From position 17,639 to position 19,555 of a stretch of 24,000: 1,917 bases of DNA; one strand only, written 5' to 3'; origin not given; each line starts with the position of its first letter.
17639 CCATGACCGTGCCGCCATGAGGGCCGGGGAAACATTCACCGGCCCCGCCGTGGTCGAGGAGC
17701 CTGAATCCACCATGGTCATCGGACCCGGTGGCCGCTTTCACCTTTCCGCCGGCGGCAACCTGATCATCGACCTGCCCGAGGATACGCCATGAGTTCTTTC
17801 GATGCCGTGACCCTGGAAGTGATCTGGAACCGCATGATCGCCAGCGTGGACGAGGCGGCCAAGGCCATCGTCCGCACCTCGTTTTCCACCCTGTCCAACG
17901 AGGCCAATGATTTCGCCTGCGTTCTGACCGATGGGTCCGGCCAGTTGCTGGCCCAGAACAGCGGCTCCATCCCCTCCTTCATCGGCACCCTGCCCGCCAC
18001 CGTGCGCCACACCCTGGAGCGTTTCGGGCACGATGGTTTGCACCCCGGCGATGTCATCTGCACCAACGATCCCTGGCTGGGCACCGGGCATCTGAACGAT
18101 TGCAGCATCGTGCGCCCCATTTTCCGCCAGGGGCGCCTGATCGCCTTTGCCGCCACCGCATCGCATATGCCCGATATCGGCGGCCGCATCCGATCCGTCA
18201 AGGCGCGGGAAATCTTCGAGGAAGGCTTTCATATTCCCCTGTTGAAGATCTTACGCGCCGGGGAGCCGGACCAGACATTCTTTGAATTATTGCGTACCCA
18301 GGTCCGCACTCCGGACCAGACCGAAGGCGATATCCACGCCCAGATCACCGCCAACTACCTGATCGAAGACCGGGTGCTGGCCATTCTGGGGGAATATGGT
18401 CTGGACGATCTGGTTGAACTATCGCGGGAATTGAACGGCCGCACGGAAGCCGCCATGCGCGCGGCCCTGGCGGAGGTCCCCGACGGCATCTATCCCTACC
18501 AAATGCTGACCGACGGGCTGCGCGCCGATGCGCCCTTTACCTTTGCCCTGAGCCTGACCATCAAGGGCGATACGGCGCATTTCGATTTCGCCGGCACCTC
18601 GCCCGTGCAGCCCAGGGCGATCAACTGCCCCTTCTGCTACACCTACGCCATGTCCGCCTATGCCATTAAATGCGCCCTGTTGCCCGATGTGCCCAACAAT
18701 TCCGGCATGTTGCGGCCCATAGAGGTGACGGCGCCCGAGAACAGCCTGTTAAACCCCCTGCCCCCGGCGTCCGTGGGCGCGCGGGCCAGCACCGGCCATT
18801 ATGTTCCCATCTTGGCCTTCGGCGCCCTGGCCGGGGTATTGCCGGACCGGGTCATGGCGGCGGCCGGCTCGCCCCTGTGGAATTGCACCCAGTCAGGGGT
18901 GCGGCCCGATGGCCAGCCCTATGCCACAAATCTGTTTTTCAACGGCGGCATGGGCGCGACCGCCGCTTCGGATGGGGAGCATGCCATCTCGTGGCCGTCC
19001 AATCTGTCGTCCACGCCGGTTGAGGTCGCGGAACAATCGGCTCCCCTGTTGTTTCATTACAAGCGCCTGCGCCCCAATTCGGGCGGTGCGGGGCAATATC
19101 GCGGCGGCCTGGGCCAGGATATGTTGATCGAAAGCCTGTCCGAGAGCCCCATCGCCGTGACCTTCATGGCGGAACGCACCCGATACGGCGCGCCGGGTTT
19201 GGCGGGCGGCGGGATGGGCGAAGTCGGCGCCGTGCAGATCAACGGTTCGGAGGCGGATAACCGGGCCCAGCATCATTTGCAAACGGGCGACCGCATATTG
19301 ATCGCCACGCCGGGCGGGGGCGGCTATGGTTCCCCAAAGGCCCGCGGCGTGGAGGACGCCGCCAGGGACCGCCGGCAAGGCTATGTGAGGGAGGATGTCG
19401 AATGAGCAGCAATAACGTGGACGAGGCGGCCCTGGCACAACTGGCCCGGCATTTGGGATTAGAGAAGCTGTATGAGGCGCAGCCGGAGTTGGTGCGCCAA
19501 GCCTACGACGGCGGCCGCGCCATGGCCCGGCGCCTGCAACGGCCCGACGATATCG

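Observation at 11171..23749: Twelve-gene, translationally coupled operon resembling an uncharacterised cyclic-amide / N-heterocycle catabolic pathway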

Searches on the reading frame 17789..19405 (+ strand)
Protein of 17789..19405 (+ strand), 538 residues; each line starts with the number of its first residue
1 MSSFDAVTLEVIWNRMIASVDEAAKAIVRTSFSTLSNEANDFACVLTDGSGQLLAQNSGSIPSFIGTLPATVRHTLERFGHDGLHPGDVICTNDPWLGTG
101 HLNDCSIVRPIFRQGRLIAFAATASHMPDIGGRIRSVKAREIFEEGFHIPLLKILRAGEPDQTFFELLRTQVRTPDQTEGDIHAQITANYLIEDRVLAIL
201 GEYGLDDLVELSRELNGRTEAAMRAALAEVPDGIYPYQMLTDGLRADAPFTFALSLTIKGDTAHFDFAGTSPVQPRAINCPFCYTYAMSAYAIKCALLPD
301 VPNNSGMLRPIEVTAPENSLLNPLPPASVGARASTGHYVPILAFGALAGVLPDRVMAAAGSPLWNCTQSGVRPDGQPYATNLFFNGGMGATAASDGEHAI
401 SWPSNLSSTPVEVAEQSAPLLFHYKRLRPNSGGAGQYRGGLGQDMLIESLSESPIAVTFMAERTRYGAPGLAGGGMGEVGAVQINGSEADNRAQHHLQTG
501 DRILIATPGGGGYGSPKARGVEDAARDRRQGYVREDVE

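Call 6: search_protein_families(library=pfam, proteins=[window:17789-19402:+], max_evalue=0.01)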
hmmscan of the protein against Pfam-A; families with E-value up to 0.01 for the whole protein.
window:17789-19402:+ (538 aa): 1 family
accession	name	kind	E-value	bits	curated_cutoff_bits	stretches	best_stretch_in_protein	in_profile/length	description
PF02538.19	Hydantoinase_B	-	1.1e-150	502.9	26.8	1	5-516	1-519/519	Hydantoinase B/oxoprolinase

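Call 7: search_protein_families(library=ncbifam, proteins=[window:17789-19402:+], max_evalue=0.01)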
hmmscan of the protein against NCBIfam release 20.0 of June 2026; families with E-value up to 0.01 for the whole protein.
window:17789-19402:+ (538 aa): 2 families
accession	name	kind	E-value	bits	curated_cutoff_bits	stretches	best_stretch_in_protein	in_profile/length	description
NF050157.1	CapLactmsBetCapB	equivalog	7.9e-64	215.9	1000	1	5-534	2-547/577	caprolactamase subunit beta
NF042976.1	AcphenoCarb_ApcD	equivalog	3.3e-22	78.6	1500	1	3-469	28-509/685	acetophenone carboxylase subunit delta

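Call 10: find_encoding_contigs(protein=window:17789-19405:+, flank=10000, max_places=10)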
Protein window:17789-19405:+ (538 aa): 3 contigs read that carry it; 2 places shown.
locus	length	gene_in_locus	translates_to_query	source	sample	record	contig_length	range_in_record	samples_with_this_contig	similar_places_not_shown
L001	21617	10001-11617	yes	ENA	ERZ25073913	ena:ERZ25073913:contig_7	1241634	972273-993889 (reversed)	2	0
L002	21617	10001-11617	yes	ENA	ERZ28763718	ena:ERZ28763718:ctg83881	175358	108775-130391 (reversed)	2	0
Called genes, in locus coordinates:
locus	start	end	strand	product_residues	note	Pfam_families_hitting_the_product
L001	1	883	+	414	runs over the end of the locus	PF00266:Aminotran_5, PF22580:KYNU_C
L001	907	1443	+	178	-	PF03301:Trp_dioxygenase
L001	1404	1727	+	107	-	PF03301:Trp_dioxygenase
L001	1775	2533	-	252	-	PF00378:ECH_1, PF16113:ECH_2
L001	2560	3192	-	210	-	PF01323:DSBA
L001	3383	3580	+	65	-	PF00378:ECH_1 (weak), PF16113:ECH_2 (weak)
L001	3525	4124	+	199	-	PF00378:ECH_1, PF16113:ECH_2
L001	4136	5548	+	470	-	PF01425:Amidase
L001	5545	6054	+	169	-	-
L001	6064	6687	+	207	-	PF02775:TPP_enzyme_C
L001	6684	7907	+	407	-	PF00155:Aminotran_1_2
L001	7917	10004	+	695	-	PF05378:Hydant_A_N, PF01968:Hydantoinase_A, PF19278:Hydant_A_C (weak)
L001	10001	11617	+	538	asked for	PF02538:Hydantoinase_B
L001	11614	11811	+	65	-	-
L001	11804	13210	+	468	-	PF01425:Amidase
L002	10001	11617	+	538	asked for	PF02538:Hydantoinase_B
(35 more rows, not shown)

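Call 12: find_homologous_proteins(query=window:17789-19402:+, max_evalue=1e-50)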
Query window:17789-19402:+ (538 aa): 4872 proteins with E <= 1e-50 among 8000 candidates; the best 120 are listed.
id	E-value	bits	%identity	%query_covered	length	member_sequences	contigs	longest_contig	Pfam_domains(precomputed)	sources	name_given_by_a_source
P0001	0.0e+0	1142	93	100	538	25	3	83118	PF02538.20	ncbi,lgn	-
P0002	0.0e+0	1128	92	100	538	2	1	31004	PF02538.20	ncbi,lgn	-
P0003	0.0e+0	1109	90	100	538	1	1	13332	PF02538.20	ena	-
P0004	0.0e+0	1084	88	100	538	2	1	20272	PF02538.20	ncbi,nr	ncbi:MAG: hydantoinase B/oxoprolinase family protein [Alphaproteobacteria bacterium]|nr:hydantoinase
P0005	0.0e+0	1080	89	99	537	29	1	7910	PF02538.20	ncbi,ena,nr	ncbi:MAG: hydantoinase B/oxoprolinase family protein [Rhodospirillaceae bacterium]|nr:hydantoinase B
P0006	0.0e+0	1064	87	100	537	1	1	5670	PF02538.20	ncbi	-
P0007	0.0e+0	1059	87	99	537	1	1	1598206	PF02538.20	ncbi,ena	-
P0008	0.0e+0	1058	86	100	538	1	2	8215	PF02538.20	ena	-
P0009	0.0e+0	1053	86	100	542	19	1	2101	PF02538.20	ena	-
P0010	0.0e+0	1041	85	100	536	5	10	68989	PF02538.20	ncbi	-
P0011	0.0e+0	1040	83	100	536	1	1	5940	PF02538.20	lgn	-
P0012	0.0e+0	1033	84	100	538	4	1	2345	PF02538.20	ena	-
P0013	0.0e+0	1032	88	96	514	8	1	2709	PF02538.20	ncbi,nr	ncbi:MAG: hydantoinase B/oxoprolinase family protein, partial [Rhodospirillaceae bacterium]|nr:hydan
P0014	0.0e+0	1025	83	99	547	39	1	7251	PF02538.20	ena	-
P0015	3.0e-296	1001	81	100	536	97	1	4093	PF02538.20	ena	-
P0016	1.6e-293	992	80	100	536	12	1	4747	PF02538.20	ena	-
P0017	2.6e-288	975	80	100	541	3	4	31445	PF02538.20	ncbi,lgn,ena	-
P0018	2.7e-284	962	79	100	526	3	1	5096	PF02538.20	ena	-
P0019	5.4e-260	882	84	86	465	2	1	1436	PF02538.20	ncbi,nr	ncbi:MAG: hydantoinase B/oxoprolinase family protein, partial [Alphaproteobacteria bacterium]|nr:hyd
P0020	1.2e-257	874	70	99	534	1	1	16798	PF02538.20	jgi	jgi:N-methylhydantoinase B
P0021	5.1e-256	869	71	98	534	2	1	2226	PF02538.20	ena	-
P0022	6.4e-253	858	70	98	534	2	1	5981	PF02538.20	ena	-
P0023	3.4e-251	853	70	99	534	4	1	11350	PF02538.20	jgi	-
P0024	4.0e-249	846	68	99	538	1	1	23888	PF02538.20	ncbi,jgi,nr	ncbi:MAG: hydantoinase B/oxoprolinase family protein [Alphaproteobacteria bacterium]|jgi:N-methylhyd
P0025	2.8e-247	840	70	99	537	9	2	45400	PF02538.20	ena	-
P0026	3.2e-247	840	68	99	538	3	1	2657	PF02538.20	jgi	jgi:N-methylhydantoinase B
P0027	7.7e-247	838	94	72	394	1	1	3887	PF02538.20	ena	-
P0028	3.3e-246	836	69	99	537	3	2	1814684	PF02538.20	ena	-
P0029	9.5e-246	835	69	98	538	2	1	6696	PF02538.20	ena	-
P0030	1.3e-245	834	68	99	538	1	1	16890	PF02538.20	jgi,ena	-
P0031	5.8e-245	832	68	99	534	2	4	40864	PF02538.20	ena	-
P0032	8.8e-245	831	68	99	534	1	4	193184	PF02538.20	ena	-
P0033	1.3e-243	828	68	99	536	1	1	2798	PF02538.20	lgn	-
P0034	1.2e-242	824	67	99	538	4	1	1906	PF02538.20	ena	-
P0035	6.5e-242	822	67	99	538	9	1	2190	PF02538.20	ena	-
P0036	2.8e-241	820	68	99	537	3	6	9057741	PF02538.20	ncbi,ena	-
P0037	3.4e-241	820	66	99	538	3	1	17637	PF02538.20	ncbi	-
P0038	7.3e-241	819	66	99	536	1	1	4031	PF02538.20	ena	-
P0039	2.8e-239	813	68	99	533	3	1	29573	PF02538.20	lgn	-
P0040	1.7e-236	804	67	99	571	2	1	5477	PF02538.20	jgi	jgi:N-methylhydantoinase B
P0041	2.9e-235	800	66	95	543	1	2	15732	PF02538.20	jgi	jgi:N-methylhydantoinase B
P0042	3.2e-235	800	65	99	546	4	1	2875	PF02538.20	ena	-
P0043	6.2e-235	799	66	99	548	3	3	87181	PF02538.20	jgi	jgi:N-methylhydantoinase B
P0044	6.8e-234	796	67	99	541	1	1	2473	PF02538.20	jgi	jgi:N-methylhydantoinase B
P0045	7.1e-234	795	66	95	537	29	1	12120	PF02538.20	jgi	jgi:N-methylhydantoinase B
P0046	1.0e-233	795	67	95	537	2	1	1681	PF02538.20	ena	-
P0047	1.9e-233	794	67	99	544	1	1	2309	PF02538.20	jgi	jgi:N-methylhydantoinase B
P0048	3.1e-233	793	65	99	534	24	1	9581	PF02538.20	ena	-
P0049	4.7e-233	793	67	99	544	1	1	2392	PF02538.20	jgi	jgi:N-methylhydantoinase B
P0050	7.7e-233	792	65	99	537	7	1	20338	PF02538.20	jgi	jgi:N-methylhydantoinase B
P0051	7.9e-233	792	65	99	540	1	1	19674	PF02538.20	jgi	jgi:N-methylhydantoinase B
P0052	9.0e-233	792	65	100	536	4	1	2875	PF02538.20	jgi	-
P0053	1.0e-232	792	66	99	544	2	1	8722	PF02538.20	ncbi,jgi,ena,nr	ncbi:MAG TPA: hydantoinase B/oxoprolinase family protein [Candidatus Methylomirabilis sp.]|nr:hydant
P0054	1.0e-232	792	66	99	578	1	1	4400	PF02538.20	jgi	jgi:N-methylhydantoinase B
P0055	1.3e-232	791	66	95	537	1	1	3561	PF02538.20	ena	-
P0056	1.3e-232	791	66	99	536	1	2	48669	PF02538.20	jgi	jgi:N-methylhydantoinase B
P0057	4.0e-232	790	65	99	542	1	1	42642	PF02538.20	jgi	jgi:N-methylhydantoinase B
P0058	4.2e-232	790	66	99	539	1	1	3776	PF02538.20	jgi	jgi:N-methylhydantoinase B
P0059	7.1e-232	789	64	99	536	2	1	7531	PF02538.20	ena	-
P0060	7.3e-232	789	65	99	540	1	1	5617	PF02538.20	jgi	-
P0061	9.3e-232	789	65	99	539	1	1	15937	PF02538.20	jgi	jgi:N-methylhydantoinase B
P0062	9.7e-232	788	65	99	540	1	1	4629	PF02538.20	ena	-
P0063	9.8e-232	788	65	99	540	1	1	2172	PF02538.20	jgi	-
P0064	1.6e-231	788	65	94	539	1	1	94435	PF02538.20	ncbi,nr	ncbi:MAG: hydantoinase B/oxoprolinase family protein [Proteobacteria bacterium]|nr:hydantoinase B/ox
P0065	2.5e-231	787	65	95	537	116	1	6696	PF02538.20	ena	-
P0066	2.9e-231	787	66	99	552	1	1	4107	PF02538.20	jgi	jgi:N-methylhydantoinase B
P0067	3.0e-231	787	65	99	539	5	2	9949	PF02538.20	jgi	jgi:N-methylhydantoinase B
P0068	3.4e-231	787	65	99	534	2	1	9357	PF02538.20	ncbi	-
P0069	3.5e-231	787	65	99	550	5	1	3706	PF02538.20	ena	-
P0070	4.6e-231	786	66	99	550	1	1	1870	PF02538.20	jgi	jgi:N-methylhydantoinase B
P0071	4.8e-231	786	66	99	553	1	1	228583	PF02538.20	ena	-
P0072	5.0e-231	786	64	99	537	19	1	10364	PF02538.20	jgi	-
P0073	5.5e-231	786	65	99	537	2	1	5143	PF02538.20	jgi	-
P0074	5.9e-231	786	66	95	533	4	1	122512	PF02538.20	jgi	-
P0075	5.9e-231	786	64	99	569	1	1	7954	PF02538.20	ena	-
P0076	6.3e-231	786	65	99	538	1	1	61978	PF02538.20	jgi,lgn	jgi:N-methylhydantoinase B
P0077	7.4e-231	786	65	99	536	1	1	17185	PF02538.20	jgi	jgi:N-methylhydantoinase B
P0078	8.2e-231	785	65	99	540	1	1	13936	PF02538.20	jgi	jgi:N-methylhydantoinase B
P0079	8.5e-231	785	65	99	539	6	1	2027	PF02538.20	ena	-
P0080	1.5e-230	785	65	99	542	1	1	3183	PF02538.20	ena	-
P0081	1.6e-230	784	66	99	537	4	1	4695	PF02538.20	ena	-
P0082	1.6e-230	784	64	99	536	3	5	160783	PF02538.20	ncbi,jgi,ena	-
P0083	2.6e-230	784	65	99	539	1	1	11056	PF02538.20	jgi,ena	-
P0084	3.0e-230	784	65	99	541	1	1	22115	PF02538.20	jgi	jgi:N-methylhydantoinase B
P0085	3.0e-230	784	65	99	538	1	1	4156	PF02538.20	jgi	jgi:N-methylhydantoinase B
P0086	3.3e-230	783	66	99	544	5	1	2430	PF02538.20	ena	-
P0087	3.4e-230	783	65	99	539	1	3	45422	PF02538.20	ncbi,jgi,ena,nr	ncbi:MAG: hydantoinase [Candidatus Rokuibacteriota bacterium]|nr:MAG: hydantoinase [Candidatus Rokub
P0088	5.1e-230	783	64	99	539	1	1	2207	PF02538.20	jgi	jgi:N-methylhydantoinase B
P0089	5.2e-230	783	66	99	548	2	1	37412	PF02538.20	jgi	-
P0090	5.5e-230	783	66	95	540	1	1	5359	PF02538.20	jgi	jgi:N-methylhydantoinase B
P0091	5.7e-230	783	64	99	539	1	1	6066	PF02538.20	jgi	jgi:N-methylhydantoinase B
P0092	8.8e-230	782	65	99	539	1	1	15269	PF02538.20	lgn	-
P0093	9.7e-230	782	65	99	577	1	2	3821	PF02538.20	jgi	jgi:N-methylhydantoinase B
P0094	9.7e-230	782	65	99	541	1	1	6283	PF02538.20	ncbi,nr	ncbi:MAG TPA: hydantoinase B/oxoprolinase family protein [Methylomirabilota bacterium]|nr:hydantoina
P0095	1.0e-229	782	66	99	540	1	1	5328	PF02538.20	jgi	-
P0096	1.1e-229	782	66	95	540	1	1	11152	PF02538.20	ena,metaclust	metaclust:\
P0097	1.2e-229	782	66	99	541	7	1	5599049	PF02538.20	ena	-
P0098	1.2e-229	782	63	99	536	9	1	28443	PF02538.20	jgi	jgi:N-methylhydantoinase B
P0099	1.3e-229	781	66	95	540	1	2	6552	PF02538.20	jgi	-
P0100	1.4e-229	781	64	99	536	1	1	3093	PF02538.20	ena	-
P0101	1.6e-229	781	66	99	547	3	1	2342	PF02538.20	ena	-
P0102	1.7e-229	781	65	99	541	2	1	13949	PF02538.20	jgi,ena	-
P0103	2.4e-229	781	65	99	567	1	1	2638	PF02538.20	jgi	jgi:N-methylhydantoinase B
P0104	2.7e-229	780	64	99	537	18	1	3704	PF02538.20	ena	-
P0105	3.4e-229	780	65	99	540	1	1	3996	PF02538.20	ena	-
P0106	3.5e-229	780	64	99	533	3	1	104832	PF02538.20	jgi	jgi:N-methylhydantoinase B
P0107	3.7e-229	780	65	99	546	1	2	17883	PF02538.20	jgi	jgi:N-methylhydantoinase B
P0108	4.2e-229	780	65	99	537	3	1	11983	PF02538.20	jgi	jgi:N-methylhydantoinase B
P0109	6.2e-229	779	65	98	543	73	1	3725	PF02538.20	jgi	jgi:N-methylhydantoinase B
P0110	6.4e-229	779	65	99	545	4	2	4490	PF02538.20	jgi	jgi:N-methylhydantoinase B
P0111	6.8e-229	779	65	99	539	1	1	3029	PF02538.20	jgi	-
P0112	7.4e-229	779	65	99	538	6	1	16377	PF02538.20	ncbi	ncbi:MAG: hydantoinase B/oxoprolinase family protein [Candidatus Rokuibacteriota bacterium]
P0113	8.2e-229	779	65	99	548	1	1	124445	PF02538.20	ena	-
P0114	8.6e-229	779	64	99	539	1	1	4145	PF02538.20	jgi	jgi:N-methylhydantoinase B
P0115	9.7e-229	779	66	95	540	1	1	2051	PF02538.20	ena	-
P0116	9.8e-229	779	66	99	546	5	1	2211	PF02538.20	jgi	jgi:N-methylhydantoinase B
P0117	1.0e-228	778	65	99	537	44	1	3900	PF02538.20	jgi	jgi:N-methylhydantoinase B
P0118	1.2e-228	778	65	99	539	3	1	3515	PF02538.20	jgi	-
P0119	1.2e-228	778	64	99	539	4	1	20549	PF02538.20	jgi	jgi:N-methylhydantoinase B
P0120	1.3e-228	778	65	99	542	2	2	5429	PF02538.20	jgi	jgi:N-methylhydantoinase B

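Call 14: find_related_loci(query=A1, collection=genome_contigs, flank=10000)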
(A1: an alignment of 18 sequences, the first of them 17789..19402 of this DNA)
Query A1 (538 aa) in genome_contigs; peptide patterns used: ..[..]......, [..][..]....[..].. (x = any residue, [..] = any of these).
422 stretches matched a pattern; 398 encode a relative of the query (tblastn E <= 1e-3); the best 80 are kept; 80 distinct loci.
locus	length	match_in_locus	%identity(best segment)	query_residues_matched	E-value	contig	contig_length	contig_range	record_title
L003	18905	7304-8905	92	3-536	0e+0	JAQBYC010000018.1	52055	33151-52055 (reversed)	MAG: Proteobacteria bacterium isolate casp150-mb.302 NODE_1648_length_52055_cov_0.141081, whole genome shotgun sequence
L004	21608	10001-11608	94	1-536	0e+0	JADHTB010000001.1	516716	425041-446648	MAG: Alphaproteobacteria bacterium isolate BS150m-G9 BS-150m-C1, whole genome shotgun sequence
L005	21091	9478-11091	92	1-538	0e+0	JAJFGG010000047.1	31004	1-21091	MAG: Alphaproteobacteria bacterium isolate OFTM58 OFTM58_46, whole genome shotgun sequence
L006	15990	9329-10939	91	1-537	0e+0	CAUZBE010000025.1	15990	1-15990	MAG: Alphaproteobacteria bacterium isolate CB11b_AW.37 genome assembly, contig: Ga0310124_10001551, whole genome shotgun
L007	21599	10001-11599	89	1-533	0e+0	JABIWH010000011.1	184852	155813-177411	MAG: Rhodospirillaceae bacterium isolate SI072_bin90 k141_2948821, whole genome shotgun sequence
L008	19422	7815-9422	88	1-536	0e+0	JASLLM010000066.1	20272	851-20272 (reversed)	MAG: Alphaproteobacteria bacterium isolate Arabian10_MAG_24 NODE_66_length_20272_cov_9.631741, whole genome shotgun sequ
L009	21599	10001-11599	89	1-533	0e+0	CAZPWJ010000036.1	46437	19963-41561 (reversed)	MAG TPA_asm: uncultured Rhodospirillaceae bacterium isolate SRP200020_co5_209 genome assembly, contig: NODE_1112_length_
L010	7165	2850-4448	88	1-533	0e+0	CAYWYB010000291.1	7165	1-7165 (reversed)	MAG TPA_asm: uncultured Rhodospirillaceae bacterium isolate SRP167671_co2_53 genome assembly, contig: NODE_12483_length_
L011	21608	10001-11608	88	1-536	0e+0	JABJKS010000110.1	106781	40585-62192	MAG: Rhodospirillaceae bacterium isolate SI074_bin97 k141_1814636, whole genome shotgun sequence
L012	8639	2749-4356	87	1-536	0e+0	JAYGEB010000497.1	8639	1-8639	MAG: Alphaproteobacteria bacterium isolate OC6_4000m_MAG_82 OC6_4000m_contig_3088463, whole genome shotgun sequence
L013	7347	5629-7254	86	1-538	0e+0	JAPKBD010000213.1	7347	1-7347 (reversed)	MAG: Alphaproteobacteria bacterium isolate ANT-29 NODE_8369_length_7347_cov_4.652359, whole genome shotgun sequence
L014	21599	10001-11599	88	1-533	0e+0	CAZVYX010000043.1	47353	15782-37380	MAG TPA_asm: uncultured Rhodospirillaceae bacterium isolate SRP200020_co2_21 genome assembly, contig: NODE_841_length_47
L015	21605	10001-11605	87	1-535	0e+0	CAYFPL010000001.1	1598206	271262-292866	MAG TPA_asm: uncultured Rhodospirillaceae bacterium isolate ERP019367_co1_99 genome assembly, contig: NODE_1_length_1598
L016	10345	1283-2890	84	3-538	0e+0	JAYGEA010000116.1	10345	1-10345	MAG: Alphaproteobacteria bacterium isolate OC3_3000m_MAG_220 OC3_3000m_contig_2016078, whole genome shotgun sequence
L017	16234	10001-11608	84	3-538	0e+0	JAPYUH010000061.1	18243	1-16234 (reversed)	MAG: Alphaproteobacteria bacterium isolate PW8.maxbin2.065_sub PW8_3532_length_18243_cov_16.813778, whole genome shotgun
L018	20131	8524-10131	85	1-536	0e+0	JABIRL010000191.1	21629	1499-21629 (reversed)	MAG: Rhodospirillaceae bacterium isolate SI072_bin164 k141_1883568, whole genome shotgun sequence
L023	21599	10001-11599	67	3-535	0e+0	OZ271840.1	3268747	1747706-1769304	MAG: Alphaproteobacteria bacterium isolate 72443cf9-a358-416b-8693-caead2f30aea genome assembly, chromosome: 1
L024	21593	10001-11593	66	3-533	0e+0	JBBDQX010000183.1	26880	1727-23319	MAG: Acetobacterales bacterium isolate LejiaC_68_10 Lejia_C_4116_length_26880_cov_6, whole genome shotgun sequence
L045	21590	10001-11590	63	2-533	0e+0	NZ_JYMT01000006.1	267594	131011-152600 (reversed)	Bradyrhizobium sp. LTSP885 NODE_6, whole genome shotgun sequence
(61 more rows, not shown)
